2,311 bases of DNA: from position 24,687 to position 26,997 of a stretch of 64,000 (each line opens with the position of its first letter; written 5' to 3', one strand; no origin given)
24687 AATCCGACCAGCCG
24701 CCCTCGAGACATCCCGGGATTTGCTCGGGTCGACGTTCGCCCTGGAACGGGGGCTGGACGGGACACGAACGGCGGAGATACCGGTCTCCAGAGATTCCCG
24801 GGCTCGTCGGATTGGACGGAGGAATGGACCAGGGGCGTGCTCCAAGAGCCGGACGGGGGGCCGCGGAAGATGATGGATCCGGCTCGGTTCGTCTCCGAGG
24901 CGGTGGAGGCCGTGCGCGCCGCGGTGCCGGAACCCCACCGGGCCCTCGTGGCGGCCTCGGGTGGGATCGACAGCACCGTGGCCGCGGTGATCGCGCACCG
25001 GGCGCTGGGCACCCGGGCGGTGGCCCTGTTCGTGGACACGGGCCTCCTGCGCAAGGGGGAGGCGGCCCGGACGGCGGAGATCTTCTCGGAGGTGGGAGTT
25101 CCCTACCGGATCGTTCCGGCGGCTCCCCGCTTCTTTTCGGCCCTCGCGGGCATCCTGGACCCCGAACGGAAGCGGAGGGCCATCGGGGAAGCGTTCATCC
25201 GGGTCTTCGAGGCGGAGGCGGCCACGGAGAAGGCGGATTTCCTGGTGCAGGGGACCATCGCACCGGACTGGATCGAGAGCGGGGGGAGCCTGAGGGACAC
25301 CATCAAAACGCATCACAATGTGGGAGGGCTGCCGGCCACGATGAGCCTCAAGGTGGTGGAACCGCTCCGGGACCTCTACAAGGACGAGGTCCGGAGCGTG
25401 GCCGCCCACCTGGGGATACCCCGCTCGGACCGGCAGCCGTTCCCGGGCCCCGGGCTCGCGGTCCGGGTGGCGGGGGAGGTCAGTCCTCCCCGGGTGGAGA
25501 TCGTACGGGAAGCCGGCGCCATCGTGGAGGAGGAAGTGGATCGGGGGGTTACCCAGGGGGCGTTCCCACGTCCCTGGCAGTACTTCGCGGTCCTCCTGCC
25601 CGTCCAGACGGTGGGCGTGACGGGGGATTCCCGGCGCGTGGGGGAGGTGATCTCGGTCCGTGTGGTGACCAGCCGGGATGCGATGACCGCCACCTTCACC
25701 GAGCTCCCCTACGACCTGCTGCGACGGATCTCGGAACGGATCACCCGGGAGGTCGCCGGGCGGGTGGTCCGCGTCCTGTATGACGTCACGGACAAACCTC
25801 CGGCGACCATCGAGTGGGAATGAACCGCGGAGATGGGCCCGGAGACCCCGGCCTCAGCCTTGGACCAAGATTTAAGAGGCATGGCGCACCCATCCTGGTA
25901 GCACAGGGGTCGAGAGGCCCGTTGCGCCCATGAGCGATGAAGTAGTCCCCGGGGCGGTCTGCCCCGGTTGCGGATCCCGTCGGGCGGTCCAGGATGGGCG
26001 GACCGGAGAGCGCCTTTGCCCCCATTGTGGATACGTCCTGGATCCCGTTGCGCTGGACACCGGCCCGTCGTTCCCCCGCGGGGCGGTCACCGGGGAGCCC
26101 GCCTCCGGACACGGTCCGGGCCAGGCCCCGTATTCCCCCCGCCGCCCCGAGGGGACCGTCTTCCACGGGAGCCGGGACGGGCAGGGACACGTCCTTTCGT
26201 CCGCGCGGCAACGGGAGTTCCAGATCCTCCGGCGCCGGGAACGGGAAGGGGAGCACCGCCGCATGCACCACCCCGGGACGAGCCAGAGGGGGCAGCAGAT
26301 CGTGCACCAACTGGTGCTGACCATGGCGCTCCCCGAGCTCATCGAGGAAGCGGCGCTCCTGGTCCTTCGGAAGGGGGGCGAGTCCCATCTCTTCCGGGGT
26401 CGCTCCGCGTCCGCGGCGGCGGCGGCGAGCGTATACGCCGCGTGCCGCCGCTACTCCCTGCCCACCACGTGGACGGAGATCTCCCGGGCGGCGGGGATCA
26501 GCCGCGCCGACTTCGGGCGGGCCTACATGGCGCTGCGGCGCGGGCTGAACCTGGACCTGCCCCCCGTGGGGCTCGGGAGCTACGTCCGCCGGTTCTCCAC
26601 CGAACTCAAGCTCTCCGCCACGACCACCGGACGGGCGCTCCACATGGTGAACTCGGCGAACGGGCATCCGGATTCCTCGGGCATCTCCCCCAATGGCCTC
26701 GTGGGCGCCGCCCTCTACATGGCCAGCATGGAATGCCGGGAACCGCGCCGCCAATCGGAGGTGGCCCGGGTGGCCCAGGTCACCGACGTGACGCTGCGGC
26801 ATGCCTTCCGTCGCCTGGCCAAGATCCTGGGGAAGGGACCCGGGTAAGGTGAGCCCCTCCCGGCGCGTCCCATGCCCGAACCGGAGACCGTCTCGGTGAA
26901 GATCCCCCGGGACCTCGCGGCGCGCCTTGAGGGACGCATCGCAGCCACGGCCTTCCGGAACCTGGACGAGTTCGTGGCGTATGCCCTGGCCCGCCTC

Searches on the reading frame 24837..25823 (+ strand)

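Call 24: search_protein_families(library=pfam, proteins=[window:24837-25823:+], max_evalue=0.0001)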
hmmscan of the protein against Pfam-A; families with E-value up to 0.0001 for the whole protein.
window:24837-25823:+ (328 aa): 3 families
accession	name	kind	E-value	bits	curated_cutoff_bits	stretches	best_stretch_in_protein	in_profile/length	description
PF00958.27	GMP_synt_C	-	1e-33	115.7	27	1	245-327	11-92/92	GMP synthase C terminal domain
PF02540.23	NAD_synthase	-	1e-07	31.8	21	0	35-99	20-85/242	NAD synthase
PF06508.19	QueC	-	1.9e-05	24.7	22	0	35-94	1-59/210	Queuosine biosynthesis protein QueC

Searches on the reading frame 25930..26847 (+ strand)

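Call 24: search_protein_families(library=pfam, proteins=[window:25930-26847:+], max_evalue=0.0001)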
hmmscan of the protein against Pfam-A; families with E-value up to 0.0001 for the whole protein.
window:25930-26847:+ (305 aa): 2 families
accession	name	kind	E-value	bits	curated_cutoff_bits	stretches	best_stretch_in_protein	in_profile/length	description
PF00382.24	TFIIB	-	2.6e-28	98.3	23.6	2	218-298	11-91/92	Transcription factor TFIIB repeat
PF08271.17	Zn_Ribbon_TF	-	5e-09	36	29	1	10-48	2-40/43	TFIIB zinc-binding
